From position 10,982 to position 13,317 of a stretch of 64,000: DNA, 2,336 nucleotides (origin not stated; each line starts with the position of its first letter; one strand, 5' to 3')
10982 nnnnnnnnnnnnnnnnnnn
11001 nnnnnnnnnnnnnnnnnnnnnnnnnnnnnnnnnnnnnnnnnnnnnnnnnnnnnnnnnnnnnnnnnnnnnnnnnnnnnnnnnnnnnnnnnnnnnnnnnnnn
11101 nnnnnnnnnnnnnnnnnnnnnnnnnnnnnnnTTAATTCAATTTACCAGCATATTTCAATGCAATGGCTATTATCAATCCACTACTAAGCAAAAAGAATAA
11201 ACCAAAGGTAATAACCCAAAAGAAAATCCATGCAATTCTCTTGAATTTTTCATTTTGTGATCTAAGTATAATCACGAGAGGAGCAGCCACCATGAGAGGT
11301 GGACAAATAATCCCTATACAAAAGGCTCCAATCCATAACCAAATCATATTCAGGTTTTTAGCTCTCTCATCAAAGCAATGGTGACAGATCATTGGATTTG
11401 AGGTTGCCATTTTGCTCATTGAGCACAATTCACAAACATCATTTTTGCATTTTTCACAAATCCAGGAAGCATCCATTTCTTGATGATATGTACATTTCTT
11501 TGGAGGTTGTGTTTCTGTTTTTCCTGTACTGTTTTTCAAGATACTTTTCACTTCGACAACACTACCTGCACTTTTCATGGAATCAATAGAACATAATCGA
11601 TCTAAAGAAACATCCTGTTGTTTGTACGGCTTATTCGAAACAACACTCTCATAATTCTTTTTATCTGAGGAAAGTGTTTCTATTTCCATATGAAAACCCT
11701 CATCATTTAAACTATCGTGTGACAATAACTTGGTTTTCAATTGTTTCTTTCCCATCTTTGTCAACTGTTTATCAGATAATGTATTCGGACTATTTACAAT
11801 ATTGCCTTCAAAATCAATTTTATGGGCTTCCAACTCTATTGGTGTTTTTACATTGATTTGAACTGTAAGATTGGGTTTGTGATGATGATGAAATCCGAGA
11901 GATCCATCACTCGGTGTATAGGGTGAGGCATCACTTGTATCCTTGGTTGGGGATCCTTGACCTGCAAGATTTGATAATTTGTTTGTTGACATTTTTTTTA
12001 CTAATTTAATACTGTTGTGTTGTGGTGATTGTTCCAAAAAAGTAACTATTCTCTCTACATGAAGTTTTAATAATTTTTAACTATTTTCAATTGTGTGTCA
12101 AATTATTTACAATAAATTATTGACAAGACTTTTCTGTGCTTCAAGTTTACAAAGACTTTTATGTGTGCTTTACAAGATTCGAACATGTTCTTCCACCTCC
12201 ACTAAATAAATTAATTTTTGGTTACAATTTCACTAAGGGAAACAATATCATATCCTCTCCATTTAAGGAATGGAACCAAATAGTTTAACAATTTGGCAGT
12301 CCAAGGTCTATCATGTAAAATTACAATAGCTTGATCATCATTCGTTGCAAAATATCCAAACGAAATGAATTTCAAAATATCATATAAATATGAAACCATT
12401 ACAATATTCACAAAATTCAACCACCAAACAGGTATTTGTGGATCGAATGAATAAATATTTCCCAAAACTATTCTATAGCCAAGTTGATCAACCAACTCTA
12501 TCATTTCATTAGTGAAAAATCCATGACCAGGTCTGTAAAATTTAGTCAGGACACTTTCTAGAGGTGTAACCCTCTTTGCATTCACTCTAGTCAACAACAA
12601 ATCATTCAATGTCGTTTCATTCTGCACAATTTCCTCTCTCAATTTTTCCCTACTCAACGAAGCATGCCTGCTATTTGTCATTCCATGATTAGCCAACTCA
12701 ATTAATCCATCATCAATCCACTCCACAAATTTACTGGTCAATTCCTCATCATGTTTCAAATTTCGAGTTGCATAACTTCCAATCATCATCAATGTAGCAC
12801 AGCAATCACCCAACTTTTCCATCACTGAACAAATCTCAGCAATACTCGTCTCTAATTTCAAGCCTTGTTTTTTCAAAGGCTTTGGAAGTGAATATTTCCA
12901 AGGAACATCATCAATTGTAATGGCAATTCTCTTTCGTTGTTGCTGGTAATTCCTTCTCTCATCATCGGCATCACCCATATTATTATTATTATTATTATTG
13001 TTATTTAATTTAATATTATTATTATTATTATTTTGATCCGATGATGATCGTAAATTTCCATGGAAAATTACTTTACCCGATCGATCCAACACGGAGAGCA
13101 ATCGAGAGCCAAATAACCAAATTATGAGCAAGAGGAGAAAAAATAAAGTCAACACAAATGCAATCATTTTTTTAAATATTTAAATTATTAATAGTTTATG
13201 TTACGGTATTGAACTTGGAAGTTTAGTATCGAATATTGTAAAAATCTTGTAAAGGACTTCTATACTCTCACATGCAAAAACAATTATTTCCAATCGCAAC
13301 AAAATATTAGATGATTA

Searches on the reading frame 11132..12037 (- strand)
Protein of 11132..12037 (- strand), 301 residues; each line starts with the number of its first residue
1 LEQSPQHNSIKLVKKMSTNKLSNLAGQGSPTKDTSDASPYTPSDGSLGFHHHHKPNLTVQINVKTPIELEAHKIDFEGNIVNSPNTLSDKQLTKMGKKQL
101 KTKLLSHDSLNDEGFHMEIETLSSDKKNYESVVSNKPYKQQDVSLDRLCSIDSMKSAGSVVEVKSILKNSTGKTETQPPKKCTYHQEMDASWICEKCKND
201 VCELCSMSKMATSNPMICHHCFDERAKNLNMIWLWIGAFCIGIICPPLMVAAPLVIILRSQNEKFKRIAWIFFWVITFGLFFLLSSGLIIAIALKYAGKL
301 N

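Call 16: search_protein_families(library=pfam, proteins=[window:11132-12037:-], max_evalue=0.001)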
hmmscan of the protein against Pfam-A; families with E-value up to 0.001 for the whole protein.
window:11132-12037:- (301 aa): 1 family
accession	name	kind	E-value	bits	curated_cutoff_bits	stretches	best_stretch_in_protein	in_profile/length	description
PF00643.29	zf-B_box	-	0.00077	20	24.1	1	179-208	3-32/42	B-box zinc finger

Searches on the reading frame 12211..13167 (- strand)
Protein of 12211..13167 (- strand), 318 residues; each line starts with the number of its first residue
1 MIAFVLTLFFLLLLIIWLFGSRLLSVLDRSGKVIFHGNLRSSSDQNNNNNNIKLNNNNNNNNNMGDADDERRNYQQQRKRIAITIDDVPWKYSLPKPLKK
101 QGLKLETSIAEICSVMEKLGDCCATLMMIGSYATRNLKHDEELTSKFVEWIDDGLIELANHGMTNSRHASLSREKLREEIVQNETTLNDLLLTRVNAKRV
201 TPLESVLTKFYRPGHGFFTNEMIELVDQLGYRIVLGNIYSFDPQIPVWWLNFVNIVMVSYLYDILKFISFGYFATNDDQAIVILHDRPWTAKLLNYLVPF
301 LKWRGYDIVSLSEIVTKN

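Call 16: search_protein_families(library=pfam, proteins=[window:12211-13167:-], max_evalue=0.001)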
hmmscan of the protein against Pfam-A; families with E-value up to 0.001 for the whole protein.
window:12211-13167:- (318 aa): 1 family
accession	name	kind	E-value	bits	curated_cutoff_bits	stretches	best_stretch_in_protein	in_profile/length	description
PF01522.26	Polysacc_deac_1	-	4.3e-11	43.3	23.1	1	75-233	3-123/124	Polysaccharide deacetylase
